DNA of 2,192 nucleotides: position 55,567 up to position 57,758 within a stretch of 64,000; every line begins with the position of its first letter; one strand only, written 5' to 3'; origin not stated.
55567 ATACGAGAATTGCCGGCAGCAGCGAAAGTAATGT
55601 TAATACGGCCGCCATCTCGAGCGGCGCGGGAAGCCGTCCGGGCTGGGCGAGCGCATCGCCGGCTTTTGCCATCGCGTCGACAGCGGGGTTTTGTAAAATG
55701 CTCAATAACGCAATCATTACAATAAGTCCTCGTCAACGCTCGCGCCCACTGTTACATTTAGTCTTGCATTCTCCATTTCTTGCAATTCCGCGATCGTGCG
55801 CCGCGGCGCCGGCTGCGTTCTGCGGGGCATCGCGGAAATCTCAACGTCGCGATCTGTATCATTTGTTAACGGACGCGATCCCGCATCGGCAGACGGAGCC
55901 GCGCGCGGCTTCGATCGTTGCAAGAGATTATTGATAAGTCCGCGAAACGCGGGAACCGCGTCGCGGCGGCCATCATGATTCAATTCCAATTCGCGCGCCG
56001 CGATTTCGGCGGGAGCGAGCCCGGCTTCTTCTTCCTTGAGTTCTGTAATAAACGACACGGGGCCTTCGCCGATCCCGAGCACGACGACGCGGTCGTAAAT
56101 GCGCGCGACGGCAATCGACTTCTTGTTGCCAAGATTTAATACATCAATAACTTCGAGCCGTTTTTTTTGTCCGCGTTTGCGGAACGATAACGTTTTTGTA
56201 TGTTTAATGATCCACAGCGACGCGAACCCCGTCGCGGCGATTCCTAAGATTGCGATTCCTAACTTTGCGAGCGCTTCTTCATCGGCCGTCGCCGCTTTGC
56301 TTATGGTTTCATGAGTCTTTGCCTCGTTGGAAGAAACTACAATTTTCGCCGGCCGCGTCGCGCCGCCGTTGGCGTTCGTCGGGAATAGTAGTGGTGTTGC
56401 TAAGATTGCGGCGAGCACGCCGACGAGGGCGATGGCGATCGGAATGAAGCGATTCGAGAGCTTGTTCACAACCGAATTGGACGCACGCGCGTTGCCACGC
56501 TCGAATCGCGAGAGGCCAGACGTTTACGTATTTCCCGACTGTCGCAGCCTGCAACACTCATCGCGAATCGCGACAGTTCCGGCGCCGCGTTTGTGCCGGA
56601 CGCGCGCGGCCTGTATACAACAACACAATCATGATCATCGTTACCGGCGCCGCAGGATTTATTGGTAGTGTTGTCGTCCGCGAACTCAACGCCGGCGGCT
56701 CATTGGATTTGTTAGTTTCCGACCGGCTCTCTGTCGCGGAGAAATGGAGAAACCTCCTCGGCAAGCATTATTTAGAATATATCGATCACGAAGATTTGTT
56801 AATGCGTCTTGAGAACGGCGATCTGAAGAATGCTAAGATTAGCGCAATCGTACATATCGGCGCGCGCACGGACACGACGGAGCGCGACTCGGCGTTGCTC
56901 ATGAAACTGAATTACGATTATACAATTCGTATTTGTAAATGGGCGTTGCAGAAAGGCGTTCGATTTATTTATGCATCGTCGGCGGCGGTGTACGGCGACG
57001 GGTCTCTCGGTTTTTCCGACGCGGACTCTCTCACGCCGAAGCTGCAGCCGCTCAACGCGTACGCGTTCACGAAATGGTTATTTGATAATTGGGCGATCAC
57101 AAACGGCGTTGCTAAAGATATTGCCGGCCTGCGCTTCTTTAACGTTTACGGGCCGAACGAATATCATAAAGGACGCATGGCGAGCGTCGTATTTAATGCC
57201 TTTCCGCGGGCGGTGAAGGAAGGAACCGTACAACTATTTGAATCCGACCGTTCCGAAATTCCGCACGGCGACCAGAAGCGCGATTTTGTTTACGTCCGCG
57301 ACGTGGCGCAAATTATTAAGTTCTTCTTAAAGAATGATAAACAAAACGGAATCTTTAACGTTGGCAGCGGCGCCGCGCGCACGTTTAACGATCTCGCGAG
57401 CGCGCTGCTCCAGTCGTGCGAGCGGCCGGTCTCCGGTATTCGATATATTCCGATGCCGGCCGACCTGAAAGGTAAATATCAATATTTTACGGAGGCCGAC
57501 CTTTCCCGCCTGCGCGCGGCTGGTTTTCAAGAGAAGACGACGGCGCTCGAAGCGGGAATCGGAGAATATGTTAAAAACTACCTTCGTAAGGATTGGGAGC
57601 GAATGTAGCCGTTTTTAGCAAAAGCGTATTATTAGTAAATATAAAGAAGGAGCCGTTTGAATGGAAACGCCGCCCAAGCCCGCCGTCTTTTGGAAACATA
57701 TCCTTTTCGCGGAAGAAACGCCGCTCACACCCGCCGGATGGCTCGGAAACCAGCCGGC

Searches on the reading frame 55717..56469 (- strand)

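Call 42: search_protein_families(library=ncbifam, proteins=[window:55717-56469:-], max_evalue=0.05)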
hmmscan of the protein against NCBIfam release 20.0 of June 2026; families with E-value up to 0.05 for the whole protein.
window:55717-56469:- (250 aa): 2 families
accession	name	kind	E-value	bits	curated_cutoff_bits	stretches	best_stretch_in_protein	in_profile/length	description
TIGR03500.1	FliO_TIGR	equivalog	8.8e-12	44.9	55.25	1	82-144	9-70/70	flagellar biosynthetic protein FliO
NF009951.1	PRK13415.1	equivalog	0.0083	15.9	242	1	46-147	41-147/219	flagella biosynthesis regulatory protein FliZ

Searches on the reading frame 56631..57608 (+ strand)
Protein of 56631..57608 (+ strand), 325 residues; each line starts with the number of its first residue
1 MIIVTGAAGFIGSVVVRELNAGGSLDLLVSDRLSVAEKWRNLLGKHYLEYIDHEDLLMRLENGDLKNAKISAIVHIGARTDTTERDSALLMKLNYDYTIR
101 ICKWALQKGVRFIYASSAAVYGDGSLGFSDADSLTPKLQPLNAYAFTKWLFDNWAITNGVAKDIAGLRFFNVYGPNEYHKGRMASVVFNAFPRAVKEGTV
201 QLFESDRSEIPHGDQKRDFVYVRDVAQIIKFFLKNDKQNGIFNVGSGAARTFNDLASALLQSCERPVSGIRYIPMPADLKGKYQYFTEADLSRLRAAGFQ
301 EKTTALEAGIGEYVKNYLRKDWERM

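Call 42: search_protein_families(library=ncbifam, proteins=[window:56631-57608:+], max_evalue=0.05)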
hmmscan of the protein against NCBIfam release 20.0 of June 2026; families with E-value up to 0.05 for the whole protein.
window:56631-57608:+ (325 aa): 20 families
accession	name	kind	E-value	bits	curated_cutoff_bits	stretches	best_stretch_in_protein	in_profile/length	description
TIGR02197.1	heptose_epim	equivalog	4.5e-112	374.3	274.6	1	2-319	1-315/316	ADP-glyceromanno-heptose 6-epimerase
NF008360.0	PRK11150.1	equivalog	1.1e-75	254.7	452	1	1-317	1-306/310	ADP-glyceromanno-heptose 6-epimerase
TIGR01179.1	galE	equivalog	3e-20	72.3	262.3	1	2-260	2-272/332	UDP-glucose 4-epimerase GalE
TIGR01181.1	dTDP_gluc_dehyt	equivalog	7.7e-20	71.2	365.1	1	2-322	2-316/321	dTDP-glucose 4,6-dehydratase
NF047922.1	GDPFucSynFcl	equivalog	1.4e-11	44.4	500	1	2-320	5-304/308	GDP-L-fucose synthase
TIGR03466.1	HpnA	hypoth_equivalog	3.9e-11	42.4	367.65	1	3-139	4-136/327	hopanoid-associated sugar epimerase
TIGR01777.1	yfcH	hypoth_equivalog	2.2e-08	34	207.35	1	212-268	190-246/292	TIGR01777 family oxidoreductase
NF007956.0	PRK10675.1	subfamily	3.3e-08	33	394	1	2-268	3-285/338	UDP-glucose 4-epimerase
TIGR04180.1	EDH_00030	hypoth_equivalog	5.5e-08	32.2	475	1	2-263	1-256/297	NAD-dependent 4,6-dehydratase LegB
NF007582.0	PRK10217.1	equivalog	1.2e-07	31.1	698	2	2-38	4-40/355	dTDP-glucose 4,6-dehydratase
NF011728.1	PRK15181.1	equivalog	1.3e-07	30.9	760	1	111-261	135-280/348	Vi polysaccharide biosynthesis UDP-N-acetylglucosaminuronic acid C-4 epimerase TviC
TIGR01746.1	Thioester-redct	subfamily_domain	2.7e-07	30.2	213.35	1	2-152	2-174/371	thioester reductase domain-containing protein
NF043036.1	ErythonDh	equivalog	3.6e-07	29.7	325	1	2-127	3-134/321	D-erythronate dehydrogenase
TIGR01214.1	rmlD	equivalog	2.8e-06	26.6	224.05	1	2-174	2-152/285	dTDP-4-dehydrorhamnose reductase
NF047350.1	aureusi_NRPS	equivalog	2.9e-06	24.4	2500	1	2-120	2030-2158/2373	aureusimine non-ribosomal peptide synthetase AusA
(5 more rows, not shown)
